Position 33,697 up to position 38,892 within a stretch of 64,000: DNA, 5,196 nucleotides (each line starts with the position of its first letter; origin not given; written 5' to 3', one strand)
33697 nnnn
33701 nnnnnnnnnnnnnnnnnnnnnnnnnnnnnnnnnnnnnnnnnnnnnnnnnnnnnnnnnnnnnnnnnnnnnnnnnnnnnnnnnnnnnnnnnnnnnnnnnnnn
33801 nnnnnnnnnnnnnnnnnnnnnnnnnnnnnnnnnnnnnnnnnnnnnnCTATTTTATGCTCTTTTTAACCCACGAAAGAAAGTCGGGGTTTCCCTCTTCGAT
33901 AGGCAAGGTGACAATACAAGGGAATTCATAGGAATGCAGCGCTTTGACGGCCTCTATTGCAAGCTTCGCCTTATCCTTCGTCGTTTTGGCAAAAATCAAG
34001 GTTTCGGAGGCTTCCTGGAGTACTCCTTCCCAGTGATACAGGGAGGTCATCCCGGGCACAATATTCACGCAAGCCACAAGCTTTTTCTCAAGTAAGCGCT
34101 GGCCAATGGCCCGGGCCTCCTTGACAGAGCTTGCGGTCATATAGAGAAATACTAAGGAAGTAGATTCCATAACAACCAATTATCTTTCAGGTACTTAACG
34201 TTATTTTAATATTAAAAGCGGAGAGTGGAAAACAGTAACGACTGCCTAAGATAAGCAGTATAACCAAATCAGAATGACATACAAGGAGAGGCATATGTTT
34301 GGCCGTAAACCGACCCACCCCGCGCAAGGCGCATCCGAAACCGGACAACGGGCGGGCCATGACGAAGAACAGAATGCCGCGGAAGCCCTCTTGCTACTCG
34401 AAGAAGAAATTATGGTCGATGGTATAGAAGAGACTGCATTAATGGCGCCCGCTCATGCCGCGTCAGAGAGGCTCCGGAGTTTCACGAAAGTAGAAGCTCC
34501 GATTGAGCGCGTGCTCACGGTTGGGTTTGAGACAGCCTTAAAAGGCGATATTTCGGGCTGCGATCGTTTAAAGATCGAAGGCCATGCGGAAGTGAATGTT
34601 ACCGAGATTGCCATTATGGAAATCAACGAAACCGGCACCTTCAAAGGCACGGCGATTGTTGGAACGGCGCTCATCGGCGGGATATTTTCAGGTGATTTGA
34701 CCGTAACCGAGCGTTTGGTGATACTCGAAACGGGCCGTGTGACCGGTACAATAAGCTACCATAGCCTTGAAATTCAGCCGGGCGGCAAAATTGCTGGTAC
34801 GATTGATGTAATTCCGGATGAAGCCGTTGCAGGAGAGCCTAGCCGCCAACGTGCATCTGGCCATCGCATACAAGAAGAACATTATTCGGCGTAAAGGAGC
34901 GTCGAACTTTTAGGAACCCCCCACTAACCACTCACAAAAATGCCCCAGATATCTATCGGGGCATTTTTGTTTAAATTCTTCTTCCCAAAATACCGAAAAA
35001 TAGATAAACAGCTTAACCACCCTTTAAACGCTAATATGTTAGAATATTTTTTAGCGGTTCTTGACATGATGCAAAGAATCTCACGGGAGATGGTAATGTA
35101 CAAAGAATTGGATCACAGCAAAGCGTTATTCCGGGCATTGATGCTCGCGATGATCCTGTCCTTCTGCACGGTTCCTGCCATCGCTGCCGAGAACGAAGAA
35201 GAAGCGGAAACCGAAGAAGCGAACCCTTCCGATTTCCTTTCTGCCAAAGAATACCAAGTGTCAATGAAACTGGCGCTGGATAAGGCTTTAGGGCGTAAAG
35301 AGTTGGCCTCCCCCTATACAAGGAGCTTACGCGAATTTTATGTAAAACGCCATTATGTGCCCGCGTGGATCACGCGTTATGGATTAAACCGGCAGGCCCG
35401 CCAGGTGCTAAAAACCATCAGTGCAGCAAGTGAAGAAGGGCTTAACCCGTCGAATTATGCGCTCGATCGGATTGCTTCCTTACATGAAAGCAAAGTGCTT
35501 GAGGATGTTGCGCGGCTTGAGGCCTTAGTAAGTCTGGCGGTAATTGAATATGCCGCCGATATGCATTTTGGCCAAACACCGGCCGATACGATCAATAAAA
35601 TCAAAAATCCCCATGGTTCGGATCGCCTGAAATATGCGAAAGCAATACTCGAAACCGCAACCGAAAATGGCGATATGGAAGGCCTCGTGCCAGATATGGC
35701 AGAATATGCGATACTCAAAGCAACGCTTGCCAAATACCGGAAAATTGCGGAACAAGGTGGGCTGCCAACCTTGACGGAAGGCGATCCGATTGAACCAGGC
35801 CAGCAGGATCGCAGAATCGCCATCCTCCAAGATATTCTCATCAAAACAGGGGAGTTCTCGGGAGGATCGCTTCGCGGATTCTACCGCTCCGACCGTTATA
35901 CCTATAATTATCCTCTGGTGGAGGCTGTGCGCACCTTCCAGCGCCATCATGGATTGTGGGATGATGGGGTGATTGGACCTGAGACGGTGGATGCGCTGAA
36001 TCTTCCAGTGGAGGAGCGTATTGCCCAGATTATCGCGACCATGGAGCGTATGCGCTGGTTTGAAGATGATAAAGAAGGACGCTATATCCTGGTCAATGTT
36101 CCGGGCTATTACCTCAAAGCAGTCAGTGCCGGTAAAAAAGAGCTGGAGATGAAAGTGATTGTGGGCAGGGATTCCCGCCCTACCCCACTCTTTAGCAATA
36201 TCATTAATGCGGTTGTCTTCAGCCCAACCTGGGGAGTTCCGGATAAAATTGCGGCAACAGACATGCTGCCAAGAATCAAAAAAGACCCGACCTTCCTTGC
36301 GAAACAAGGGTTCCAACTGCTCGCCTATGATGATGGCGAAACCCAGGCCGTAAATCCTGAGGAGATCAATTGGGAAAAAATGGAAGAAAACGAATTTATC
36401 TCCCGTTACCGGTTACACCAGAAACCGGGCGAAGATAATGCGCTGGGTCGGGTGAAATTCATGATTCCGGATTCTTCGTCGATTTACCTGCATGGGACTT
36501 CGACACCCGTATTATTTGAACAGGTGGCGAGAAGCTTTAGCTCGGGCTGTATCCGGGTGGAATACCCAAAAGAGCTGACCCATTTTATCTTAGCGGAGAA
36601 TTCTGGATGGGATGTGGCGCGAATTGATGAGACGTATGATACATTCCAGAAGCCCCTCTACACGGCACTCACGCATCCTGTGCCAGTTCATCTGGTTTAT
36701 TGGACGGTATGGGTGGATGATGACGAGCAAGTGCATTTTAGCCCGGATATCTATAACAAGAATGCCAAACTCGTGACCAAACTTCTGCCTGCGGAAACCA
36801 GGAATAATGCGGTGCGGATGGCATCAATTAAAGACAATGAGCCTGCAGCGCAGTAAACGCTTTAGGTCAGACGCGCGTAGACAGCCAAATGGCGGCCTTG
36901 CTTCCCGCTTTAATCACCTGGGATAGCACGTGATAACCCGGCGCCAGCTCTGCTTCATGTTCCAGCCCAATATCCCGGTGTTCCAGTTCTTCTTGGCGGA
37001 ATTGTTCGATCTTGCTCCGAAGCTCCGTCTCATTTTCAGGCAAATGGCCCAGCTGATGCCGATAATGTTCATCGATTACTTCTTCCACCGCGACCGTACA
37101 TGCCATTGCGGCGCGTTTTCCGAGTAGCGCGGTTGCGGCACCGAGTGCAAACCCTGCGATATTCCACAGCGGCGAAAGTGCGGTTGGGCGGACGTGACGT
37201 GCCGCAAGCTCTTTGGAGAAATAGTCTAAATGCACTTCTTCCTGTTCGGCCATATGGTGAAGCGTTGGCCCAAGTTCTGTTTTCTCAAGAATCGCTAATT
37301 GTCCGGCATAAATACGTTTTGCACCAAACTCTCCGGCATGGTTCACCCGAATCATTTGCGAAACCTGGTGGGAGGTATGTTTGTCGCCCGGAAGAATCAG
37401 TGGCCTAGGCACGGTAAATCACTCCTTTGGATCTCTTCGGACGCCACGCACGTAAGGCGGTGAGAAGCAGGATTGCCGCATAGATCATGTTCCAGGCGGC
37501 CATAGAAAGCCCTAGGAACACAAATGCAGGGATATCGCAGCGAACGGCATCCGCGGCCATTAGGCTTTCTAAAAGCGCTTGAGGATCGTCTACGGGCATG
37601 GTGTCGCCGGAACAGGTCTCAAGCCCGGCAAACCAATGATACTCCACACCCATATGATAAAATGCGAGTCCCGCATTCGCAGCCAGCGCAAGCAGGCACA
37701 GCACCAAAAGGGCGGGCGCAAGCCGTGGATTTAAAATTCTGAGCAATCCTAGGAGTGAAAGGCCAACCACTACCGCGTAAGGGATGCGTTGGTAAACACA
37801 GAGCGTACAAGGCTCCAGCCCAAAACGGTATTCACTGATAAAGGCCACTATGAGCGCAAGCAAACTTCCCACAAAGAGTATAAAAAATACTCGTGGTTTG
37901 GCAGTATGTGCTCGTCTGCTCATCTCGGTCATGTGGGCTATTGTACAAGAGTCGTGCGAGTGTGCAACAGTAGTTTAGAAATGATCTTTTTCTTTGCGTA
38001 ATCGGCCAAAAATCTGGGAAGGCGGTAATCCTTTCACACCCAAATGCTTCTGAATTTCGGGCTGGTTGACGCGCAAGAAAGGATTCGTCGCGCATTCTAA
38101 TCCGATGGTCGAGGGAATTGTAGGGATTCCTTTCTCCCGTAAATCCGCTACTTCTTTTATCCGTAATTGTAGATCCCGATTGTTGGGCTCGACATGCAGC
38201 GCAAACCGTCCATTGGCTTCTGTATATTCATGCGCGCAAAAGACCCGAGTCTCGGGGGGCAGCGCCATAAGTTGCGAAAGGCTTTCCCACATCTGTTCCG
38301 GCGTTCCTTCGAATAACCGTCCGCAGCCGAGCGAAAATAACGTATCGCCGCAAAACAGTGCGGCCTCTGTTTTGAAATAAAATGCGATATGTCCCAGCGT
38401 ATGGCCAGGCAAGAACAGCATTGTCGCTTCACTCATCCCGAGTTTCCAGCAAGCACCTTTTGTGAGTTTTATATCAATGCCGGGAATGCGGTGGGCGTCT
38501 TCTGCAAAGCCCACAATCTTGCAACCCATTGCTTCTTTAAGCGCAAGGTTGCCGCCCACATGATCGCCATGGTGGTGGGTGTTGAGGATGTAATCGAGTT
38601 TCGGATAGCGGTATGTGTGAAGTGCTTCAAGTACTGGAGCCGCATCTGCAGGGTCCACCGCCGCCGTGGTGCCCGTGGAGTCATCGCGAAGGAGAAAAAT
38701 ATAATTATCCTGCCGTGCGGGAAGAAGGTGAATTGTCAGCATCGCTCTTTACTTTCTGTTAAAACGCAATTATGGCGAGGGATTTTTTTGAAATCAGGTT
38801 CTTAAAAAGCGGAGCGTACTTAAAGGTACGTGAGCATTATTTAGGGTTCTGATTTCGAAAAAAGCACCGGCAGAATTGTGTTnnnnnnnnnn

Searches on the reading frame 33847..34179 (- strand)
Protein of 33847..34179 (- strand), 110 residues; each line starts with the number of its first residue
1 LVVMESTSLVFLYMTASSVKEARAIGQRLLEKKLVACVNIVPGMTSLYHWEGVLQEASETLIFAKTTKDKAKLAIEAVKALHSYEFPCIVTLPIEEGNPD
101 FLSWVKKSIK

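Call 23: search_protein_families(library=pfam, proteins=[window:33847-34179:-], max_evalue=0.001)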
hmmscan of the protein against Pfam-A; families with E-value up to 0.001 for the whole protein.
window:33847-34179:- (110 aa): 1 family
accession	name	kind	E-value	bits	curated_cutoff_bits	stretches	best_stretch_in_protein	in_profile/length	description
PF03091.20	CutA1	-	5.1e-34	116.5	22.4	1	11-107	2-98/99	CutA1 divalent ion tolerance protein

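Call 63: find_encoding_contigs(protein=window:33847-34179:-, flank=2500, max_places=2)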
Protein window:33847-34179:- (110 aa): no gene with exactly this product is on record in the collection.

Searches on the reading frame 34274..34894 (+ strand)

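Call 8: search_protein_families(library=ncbifam, proteins=[window:34274-34894:+])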
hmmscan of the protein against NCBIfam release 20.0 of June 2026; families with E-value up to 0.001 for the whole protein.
window:34274-34894:+ (206 aa): 0 families

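Call 23: search_protein_families(library=pfam, proteins=[window:34274-34894:+], max_evalue=0.001)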
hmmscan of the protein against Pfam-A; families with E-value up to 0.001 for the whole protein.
window:34274-34894:+ (206 aa): 1 family
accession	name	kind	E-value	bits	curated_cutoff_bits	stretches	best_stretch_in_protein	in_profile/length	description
PF04519.19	Bactofilin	-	3.5e-17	62.9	27.9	1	83-177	3-97/98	Polymer-forming cytoskeletal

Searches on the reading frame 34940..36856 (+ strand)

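Call 8: search_protein_families(library=ncbifam, proteins=[window:34940-36856:+])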
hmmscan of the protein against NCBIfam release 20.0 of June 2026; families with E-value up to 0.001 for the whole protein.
window:34940-36856:+ (638 aa): 2 families
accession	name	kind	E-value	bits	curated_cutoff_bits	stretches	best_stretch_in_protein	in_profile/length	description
NF007891.0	PRK10594.1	equivalog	9.7e-83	279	425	2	318-609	314-600/617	L,D-transpeptidase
TIGR02869.1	spore_SleB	equivalog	0.00048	20.1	236.5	1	313-360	27-75/201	spore cortex-lytic enzyme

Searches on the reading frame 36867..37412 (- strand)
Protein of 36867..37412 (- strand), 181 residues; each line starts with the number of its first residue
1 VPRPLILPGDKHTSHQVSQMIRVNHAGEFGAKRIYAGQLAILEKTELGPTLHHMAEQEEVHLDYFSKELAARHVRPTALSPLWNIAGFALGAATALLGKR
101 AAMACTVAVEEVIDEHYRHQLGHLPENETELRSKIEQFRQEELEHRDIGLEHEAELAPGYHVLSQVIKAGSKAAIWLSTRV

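Call 11: search_protein_families(library=ncbifam, proteins=[window:36867-37412:-], max_evalue=1e-10)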
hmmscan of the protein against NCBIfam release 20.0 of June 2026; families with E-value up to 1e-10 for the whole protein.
window:36867-37412:- (181 aa): 1 family
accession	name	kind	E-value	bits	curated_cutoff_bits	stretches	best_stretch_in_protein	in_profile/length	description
NF033656.1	DMQ_monoox_COQ7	equivalog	2.3e-24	86.2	180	1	13-155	39-181/205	2-polyprenyl-3-methyl-6-methoxy-1,4-benzoquinone monooxygenase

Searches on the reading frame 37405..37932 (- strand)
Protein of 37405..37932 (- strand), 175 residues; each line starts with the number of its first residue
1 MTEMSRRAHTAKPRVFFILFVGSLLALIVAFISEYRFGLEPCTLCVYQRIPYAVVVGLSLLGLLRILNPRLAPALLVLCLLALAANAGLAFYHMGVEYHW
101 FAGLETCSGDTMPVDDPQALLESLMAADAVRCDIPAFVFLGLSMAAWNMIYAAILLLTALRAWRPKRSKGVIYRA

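Call 11: search_protein_families(library=ncbifam, proteins=[window:37405-37932:-], max_evalue=1e-10)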
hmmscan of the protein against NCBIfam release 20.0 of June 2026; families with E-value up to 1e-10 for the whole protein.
window:37405-37932:- (175 aa): 1 family
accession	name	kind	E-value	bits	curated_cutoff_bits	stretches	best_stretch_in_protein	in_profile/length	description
NF003354.0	PRK04388.1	equivalog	1.3e-11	44.7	168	1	19-162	17-161/172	disulfide bond formation protein B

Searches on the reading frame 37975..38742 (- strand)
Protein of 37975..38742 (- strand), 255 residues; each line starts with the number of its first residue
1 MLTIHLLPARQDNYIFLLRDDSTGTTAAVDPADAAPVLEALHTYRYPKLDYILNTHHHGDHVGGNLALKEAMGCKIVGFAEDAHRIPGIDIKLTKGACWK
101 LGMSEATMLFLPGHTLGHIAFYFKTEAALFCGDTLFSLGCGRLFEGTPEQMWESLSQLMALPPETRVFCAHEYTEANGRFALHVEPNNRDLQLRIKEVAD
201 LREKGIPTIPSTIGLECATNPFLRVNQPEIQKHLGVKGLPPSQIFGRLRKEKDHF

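Call 11: search_protein_families(library=ncbifam, proteins=[window:37975-38742:-], max_evalue=1e-10)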
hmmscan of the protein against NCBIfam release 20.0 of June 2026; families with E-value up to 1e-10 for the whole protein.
window:37975-38742:- (255 aa): 4 families
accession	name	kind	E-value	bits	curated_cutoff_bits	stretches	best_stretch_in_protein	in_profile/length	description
TIGR03413.1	GSH_gloB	equivalog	1.3e-95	319.5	200.8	1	4-255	1-248/248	hydroxyacylglutathione hydrolase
NF007597.0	PRK10241.1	equivalog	2.8e-55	187.3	421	1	5-255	4-251/251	hydroxyacylglutathione hydrolase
NF040641.1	bifunc_ST_SDO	equivalog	3.1e-17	62.5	625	1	28-179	182-349/423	bifunctional sulfur transferase/dioxygenase Blh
NF041804.1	MBL_fold_SolJ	exception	1.4e-13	50.6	350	1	12-178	19-185/224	solanimycin biosynthesis MBL-fold hydrolase SolJ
